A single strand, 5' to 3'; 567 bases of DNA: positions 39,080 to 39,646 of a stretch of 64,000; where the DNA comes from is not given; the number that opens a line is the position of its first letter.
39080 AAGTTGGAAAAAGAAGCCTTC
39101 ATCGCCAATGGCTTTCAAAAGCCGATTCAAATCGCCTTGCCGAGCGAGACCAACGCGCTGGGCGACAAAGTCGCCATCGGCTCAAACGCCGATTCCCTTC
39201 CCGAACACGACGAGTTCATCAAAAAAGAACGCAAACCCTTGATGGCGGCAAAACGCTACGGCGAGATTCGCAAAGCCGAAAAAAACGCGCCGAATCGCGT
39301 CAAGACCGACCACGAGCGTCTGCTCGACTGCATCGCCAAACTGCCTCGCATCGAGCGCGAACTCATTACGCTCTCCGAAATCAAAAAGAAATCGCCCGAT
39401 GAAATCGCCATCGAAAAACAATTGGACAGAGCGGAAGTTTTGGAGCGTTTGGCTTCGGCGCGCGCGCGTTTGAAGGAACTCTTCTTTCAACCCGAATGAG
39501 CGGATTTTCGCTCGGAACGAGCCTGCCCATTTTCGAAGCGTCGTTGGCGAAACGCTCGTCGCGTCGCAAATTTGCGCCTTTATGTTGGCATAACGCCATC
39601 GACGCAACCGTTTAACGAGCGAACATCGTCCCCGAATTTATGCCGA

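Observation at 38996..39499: BchX (chlorophyllide reductase Fe protein) carries a ~165-aa C-terminal extension ending in a sigma-70 region-4-like helix-turn-helix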

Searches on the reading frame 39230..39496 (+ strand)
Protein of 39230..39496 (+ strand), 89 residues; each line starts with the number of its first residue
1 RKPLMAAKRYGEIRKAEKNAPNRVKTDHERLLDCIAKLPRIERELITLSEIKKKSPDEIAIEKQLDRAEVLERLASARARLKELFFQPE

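Call 4: search_protein_families(library=pfam, proteins=[window:39230-39496:+], max_evalue=10)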
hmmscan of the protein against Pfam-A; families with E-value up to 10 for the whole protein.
window:39230-39496:+ (89 aa): 2 families
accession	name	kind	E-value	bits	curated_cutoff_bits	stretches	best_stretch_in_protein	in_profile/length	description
PF08281.18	Sigma70_r4_2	-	1.1e-06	28.6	25.7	1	29-81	2-54/54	Sigma-70, region 4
PF00218.27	IGPS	-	0.086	12.4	27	1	11-79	10-82/254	Indole-3-glycerol phosphate synthase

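Call 25: search_solved_structures(query=window:39230-39496:+, max_evalue=10, show_alignments=3)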
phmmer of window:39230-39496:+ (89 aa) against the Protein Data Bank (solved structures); distinct sequences matched with E-value up to 10: 7.
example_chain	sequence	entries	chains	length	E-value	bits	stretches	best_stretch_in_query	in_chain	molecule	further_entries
6een_B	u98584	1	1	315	1.6e-12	50.5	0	27-77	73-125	Designer Pentatricopeptide Protein dPPR10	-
6een_D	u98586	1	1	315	2.6e-11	46.7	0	25-55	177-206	Designer Pentatricopeptide Protein dPPR10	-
6een_A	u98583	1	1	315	3.2e-11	46.4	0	30-77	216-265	Designer Pentatricopeptide Protein dPPR10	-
6een_C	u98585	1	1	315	3.3e-11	46.4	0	27-56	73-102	Designer Pentatricopeptide Protein dPPR10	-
4ozs_A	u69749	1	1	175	4.6e-07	33.2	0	28-66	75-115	Alpha solenoid protein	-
6bma_A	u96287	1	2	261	0.44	14.2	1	33-71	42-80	Indole-3-glycerol phosphate synthase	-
2d4e_A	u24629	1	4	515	0.85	13.2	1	17-85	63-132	5-carboxymethyl-2-hydroxymuconate semialdehyde dehydrogenase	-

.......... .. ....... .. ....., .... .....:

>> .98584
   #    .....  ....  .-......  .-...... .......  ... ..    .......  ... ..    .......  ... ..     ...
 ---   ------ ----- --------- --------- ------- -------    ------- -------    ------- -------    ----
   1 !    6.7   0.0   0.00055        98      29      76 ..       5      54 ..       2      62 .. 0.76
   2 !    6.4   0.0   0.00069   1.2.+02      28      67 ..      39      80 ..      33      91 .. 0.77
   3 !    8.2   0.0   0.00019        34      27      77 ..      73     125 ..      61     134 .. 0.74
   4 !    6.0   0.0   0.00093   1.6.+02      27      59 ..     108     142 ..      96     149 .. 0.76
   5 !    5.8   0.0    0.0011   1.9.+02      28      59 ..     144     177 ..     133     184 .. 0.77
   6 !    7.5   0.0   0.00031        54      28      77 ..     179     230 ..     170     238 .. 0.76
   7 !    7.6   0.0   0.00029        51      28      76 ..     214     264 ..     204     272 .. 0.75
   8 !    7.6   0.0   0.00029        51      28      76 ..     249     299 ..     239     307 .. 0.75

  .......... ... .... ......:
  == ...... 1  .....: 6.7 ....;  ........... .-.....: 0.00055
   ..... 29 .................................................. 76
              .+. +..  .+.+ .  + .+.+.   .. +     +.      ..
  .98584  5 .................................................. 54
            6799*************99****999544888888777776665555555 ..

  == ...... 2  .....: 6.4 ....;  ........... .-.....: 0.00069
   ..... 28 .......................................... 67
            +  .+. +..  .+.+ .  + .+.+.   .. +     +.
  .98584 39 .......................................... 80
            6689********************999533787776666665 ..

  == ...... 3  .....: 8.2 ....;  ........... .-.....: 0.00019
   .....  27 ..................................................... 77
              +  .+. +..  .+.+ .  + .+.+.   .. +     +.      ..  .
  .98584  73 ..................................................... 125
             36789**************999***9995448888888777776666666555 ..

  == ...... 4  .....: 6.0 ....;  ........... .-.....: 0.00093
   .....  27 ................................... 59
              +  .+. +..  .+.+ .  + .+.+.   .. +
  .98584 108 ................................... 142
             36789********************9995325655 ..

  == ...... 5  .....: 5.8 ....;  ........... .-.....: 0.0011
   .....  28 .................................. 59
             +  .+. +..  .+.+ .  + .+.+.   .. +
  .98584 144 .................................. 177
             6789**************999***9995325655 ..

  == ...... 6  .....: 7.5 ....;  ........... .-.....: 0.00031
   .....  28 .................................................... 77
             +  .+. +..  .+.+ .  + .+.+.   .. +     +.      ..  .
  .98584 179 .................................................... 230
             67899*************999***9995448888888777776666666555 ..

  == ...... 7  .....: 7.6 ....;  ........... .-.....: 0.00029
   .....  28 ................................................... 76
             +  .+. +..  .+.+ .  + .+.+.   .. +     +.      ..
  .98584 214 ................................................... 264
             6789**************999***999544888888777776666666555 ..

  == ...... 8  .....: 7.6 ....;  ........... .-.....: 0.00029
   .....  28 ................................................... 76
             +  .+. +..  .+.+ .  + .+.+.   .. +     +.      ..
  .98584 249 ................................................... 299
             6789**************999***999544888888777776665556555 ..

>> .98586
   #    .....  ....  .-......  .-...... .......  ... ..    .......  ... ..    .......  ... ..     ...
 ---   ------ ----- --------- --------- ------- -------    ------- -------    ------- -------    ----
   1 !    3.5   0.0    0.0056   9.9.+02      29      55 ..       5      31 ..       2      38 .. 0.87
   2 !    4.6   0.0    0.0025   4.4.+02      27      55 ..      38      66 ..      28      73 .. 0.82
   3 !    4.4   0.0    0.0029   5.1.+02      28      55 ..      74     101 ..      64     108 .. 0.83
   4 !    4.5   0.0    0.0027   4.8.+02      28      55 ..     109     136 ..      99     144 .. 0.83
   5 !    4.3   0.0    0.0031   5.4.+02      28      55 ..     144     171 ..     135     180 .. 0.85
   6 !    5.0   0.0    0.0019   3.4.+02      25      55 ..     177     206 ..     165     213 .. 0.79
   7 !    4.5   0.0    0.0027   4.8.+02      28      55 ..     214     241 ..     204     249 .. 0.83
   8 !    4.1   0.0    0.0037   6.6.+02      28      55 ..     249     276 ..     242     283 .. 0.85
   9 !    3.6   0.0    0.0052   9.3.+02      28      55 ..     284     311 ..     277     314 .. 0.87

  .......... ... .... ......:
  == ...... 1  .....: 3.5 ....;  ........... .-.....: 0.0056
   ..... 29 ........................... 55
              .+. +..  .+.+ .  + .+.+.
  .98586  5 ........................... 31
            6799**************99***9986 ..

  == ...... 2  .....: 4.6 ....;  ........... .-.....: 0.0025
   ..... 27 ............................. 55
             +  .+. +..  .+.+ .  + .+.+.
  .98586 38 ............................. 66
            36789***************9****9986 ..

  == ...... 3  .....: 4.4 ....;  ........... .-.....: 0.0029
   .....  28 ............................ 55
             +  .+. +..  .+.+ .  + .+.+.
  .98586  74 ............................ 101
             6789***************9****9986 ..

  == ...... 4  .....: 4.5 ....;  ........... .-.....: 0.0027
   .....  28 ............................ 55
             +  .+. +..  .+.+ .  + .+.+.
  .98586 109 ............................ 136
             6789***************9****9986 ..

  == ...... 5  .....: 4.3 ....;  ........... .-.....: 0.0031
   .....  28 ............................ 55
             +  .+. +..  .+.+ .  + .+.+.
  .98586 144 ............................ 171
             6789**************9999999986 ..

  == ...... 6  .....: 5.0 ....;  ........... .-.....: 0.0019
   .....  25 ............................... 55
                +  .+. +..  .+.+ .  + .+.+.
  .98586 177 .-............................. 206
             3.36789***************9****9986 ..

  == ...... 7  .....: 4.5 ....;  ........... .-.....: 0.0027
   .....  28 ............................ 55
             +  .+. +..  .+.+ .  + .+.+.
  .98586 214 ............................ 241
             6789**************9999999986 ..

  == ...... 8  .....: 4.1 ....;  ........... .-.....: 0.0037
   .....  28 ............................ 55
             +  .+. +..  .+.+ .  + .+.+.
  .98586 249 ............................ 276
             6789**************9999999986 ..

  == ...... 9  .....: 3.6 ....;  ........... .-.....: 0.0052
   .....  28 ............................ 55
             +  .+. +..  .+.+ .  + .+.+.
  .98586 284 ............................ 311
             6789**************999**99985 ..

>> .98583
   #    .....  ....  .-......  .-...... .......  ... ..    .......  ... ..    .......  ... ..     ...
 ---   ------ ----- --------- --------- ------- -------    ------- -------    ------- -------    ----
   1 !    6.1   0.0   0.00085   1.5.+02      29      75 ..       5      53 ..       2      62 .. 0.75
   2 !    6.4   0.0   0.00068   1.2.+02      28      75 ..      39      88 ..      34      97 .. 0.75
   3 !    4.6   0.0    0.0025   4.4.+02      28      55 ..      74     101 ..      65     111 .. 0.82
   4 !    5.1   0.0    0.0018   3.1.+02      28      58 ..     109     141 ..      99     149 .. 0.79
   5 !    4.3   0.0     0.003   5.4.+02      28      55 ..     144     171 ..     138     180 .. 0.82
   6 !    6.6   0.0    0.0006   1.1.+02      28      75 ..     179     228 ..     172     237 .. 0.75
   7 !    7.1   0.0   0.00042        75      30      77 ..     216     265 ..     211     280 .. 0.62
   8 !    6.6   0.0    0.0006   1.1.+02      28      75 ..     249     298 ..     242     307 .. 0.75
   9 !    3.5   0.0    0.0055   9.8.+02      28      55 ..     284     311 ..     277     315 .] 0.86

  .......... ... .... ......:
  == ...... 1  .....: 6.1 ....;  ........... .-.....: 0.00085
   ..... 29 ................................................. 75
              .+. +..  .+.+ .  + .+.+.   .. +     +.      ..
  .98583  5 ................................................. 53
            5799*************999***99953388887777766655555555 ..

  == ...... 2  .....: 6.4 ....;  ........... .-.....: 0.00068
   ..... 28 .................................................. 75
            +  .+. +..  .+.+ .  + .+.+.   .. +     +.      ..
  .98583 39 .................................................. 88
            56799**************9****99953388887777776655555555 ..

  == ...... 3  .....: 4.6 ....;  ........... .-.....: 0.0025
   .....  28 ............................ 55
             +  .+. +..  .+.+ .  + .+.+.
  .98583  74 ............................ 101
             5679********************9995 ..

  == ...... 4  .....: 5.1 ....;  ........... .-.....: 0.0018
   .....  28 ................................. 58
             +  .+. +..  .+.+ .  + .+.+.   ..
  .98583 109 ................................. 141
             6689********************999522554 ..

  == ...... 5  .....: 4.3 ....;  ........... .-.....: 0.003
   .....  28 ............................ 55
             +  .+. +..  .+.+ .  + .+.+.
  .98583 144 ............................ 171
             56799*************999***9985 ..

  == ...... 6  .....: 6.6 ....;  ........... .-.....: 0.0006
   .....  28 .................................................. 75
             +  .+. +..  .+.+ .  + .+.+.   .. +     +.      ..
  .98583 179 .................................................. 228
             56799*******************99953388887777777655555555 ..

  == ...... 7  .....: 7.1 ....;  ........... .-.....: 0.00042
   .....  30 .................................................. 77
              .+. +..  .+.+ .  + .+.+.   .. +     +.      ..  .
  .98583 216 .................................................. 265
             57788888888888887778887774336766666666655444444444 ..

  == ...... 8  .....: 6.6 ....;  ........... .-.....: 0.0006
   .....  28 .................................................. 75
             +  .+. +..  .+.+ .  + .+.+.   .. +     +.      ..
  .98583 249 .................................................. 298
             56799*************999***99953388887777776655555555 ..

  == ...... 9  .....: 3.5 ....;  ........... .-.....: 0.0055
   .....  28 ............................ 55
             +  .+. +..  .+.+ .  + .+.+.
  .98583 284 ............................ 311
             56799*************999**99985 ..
